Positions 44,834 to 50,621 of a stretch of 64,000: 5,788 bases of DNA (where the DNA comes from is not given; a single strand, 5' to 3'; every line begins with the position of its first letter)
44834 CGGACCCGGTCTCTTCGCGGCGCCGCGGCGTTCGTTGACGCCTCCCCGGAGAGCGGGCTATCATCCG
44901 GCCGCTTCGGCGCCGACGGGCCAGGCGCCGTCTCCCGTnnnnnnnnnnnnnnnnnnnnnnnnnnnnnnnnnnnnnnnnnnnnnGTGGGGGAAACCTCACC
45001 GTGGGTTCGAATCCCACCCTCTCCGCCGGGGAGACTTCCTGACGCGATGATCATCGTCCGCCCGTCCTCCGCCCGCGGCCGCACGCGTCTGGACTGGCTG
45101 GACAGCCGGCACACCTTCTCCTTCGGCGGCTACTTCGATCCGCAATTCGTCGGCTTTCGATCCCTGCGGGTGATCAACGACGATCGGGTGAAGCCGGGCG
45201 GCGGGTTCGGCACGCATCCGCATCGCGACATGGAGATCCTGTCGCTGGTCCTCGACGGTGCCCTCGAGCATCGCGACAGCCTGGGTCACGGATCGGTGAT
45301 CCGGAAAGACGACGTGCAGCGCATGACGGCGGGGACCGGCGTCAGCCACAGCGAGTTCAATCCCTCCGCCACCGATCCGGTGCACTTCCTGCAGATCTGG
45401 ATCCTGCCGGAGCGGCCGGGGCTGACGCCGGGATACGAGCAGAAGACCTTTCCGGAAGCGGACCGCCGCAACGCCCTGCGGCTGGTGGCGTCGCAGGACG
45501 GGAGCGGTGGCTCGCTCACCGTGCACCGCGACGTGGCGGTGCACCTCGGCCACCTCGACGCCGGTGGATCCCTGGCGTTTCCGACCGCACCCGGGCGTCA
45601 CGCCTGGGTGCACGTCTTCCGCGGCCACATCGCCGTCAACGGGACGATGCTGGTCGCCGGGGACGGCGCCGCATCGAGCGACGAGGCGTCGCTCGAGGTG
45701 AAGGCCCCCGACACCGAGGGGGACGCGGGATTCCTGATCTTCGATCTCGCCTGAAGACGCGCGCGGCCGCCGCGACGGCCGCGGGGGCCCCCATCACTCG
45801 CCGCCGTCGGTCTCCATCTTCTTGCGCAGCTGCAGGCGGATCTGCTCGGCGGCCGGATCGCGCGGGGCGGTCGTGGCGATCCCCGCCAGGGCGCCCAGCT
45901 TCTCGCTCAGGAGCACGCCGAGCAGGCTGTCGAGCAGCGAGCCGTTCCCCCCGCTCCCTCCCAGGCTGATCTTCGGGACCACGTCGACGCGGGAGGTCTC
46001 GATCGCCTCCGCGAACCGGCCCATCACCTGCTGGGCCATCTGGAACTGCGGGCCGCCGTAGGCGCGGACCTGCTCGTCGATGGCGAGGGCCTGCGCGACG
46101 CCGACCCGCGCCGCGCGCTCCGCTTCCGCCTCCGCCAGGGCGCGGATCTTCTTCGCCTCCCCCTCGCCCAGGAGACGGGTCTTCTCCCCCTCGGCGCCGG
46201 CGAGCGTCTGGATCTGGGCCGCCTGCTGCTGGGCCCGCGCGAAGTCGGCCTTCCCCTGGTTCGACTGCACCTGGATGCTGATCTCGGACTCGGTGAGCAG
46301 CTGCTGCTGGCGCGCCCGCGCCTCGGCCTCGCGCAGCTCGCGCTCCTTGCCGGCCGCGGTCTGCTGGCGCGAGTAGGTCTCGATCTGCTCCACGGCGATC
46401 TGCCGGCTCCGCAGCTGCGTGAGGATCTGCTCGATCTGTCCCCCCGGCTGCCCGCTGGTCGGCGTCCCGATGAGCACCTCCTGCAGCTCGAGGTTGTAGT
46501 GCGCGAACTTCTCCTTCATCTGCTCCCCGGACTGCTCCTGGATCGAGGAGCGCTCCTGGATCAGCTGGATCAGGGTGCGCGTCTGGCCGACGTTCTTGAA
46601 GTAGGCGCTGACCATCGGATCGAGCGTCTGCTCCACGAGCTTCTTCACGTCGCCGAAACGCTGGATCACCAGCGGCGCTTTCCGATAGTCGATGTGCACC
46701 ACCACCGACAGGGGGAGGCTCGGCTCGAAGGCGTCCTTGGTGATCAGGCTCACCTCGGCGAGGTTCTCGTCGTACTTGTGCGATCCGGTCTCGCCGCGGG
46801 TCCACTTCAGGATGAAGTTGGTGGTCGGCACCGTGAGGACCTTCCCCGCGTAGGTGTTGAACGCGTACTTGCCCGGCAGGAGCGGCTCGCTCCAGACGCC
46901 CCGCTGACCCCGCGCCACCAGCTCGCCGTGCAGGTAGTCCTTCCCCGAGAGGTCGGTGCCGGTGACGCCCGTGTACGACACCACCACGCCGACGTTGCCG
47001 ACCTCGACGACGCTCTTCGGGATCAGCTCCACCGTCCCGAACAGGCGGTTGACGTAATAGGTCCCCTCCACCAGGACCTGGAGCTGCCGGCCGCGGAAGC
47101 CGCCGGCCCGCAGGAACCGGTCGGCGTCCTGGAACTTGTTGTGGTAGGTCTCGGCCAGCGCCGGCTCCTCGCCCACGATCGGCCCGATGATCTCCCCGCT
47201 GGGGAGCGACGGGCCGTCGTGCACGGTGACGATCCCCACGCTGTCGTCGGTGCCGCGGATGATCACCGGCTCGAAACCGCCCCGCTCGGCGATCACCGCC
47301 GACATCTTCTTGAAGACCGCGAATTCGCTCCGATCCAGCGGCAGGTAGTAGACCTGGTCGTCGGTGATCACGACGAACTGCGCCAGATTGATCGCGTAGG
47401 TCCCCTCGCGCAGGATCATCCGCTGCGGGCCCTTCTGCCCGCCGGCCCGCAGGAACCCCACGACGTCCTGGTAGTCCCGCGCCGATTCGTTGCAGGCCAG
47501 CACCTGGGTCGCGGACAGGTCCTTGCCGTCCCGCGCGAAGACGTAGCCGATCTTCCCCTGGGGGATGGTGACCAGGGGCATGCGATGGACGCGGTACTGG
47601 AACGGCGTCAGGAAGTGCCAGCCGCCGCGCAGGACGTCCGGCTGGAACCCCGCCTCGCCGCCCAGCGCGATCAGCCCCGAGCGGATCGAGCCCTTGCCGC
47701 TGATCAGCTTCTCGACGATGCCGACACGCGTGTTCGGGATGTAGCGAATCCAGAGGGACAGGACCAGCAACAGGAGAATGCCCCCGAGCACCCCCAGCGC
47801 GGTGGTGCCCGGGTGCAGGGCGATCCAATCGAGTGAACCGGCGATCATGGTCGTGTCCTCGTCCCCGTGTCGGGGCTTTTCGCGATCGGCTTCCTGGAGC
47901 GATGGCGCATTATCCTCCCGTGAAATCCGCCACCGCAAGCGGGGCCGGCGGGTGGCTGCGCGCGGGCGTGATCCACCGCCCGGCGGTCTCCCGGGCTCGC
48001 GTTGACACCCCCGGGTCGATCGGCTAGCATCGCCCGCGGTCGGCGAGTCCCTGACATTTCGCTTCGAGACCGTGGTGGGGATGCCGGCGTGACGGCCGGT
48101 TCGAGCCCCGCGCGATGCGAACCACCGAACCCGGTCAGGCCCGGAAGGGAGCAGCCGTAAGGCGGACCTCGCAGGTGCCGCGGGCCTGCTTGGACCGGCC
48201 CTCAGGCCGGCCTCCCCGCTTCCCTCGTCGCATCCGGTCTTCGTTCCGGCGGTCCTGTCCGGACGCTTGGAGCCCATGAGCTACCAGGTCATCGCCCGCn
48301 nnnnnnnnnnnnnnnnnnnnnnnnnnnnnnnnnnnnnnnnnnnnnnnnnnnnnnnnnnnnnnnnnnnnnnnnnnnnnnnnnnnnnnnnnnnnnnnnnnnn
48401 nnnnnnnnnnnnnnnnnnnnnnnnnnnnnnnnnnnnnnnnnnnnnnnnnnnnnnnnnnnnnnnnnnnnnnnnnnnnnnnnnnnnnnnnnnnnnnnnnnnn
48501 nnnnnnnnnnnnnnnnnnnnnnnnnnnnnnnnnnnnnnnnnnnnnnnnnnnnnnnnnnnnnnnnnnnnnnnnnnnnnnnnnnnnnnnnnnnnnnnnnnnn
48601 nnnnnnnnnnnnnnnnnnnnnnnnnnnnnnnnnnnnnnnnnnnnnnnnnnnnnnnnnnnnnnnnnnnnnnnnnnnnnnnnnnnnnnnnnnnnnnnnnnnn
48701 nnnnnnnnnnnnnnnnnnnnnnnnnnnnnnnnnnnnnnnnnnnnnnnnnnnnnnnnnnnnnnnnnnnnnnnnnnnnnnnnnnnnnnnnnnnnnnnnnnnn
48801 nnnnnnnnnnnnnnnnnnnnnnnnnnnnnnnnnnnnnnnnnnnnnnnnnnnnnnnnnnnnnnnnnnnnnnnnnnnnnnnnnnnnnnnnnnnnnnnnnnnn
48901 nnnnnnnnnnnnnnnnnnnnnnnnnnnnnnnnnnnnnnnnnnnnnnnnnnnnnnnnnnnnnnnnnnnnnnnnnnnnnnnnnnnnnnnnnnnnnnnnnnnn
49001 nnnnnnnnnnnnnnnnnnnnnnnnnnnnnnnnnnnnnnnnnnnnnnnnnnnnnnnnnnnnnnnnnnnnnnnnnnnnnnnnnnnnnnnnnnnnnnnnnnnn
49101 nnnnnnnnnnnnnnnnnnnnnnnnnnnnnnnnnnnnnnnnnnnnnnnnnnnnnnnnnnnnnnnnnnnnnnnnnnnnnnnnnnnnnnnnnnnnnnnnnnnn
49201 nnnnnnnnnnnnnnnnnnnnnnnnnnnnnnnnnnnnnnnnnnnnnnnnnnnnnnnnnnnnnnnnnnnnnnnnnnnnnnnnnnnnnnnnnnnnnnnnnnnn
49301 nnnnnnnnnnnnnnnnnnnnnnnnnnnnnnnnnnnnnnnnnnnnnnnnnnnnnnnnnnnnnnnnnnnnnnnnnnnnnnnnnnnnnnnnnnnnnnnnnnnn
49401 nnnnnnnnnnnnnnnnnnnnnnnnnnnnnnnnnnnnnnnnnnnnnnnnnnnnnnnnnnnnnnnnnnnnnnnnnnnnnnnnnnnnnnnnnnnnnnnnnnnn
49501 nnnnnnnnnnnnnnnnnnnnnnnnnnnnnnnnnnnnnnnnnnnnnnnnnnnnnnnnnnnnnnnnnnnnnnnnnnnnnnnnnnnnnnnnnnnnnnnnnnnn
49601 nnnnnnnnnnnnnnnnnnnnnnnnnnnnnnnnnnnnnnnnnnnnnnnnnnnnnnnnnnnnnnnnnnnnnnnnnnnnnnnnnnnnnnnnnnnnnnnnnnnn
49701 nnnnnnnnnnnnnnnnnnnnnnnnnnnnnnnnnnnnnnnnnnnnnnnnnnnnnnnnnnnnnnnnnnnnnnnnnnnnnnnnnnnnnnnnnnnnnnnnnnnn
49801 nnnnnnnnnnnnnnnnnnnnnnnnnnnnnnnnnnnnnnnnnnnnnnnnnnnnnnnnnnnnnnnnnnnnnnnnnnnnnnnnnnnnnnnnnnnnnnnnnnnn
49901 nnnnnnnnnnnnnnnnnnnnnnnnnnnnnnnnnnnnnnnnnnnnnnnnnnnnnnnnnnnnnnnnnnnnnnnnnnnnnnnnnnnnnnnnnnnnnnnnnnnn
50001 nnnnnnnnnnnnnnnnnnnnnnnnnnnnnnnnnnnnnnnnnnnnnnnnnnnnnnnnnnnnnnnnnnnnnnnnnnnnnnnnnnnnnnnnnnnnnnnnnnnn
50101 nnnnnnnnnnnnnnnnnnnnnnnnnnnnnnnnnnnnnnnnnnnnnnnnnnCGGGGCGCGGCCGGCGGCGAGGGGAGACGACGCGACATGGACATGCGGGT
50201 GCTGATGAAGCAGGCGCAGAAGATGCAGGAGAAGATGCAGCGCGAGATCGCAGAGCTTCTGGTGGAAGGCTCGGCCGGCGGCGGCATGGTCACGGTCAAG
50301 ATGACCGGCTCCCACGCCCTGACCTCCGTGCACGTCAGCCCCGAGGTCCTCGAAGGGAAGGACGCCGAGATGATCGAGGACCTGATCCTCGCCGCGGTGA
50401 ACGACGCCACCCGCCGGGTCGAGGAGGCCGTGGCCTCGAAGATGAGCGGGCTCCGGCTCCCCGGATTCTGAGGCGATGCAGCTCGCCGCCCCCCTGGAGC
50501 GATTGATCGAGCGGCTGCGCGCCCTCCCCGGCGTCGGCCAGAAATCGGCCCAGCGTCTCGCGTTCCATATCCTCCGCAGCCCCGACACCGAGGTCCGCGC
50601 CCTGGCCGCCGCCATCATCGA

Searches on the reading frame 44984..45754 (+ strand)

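Call 46: search_protein_families(library=pfam, proteins=[window:44984-45754:+], max_evalue=0.001)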
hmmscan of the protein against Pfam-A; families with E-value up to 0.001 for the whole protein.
window:44984-45754:+ (256 aa): 2 families
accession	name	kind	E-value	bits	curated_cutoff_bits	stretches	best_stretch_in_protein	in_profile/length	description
PF02678.22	Pirin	-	7.7e-33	113.2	26.1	1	32-140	7-108/108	Pirin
PF17954.7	Pirin_C_2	-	1.3e-22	80.2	22.9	1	167-255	1-86/86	Quercetinase C-terminal cupin domain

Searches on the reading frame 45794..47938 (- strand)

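Call 46: search_protein_families(library=pfam, proteins=[window:45794-47938:-], max_evalue=0.001)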
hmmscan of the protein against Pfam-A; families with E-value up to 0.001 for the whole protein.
window:45794-47938:- (714 aa): 1 family
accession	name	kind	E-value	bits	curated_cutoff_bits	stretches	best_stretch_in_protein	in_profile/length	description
PF01145.31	Band_7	-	2.6e-15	57.3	23.6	1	310-520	2-170/176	SPFH domain / Band 7 family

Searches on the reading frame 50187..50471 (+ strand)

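Call 65: search_protein_families(library=pfam, proteins=[window:50187-50471:+], max_evalue=0.001)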
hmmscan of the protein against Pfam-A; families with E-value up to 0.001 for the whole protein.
window:50187-50471:+ (94 aa): 1 family
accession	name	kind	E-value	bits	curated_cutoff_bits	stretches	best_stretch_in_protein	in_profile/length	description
PF02575.21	YbaB_DNA_bd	-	1.4e-28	99.3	25.5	1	7-89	1-86/91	YbaB/EbfC DNA-binding family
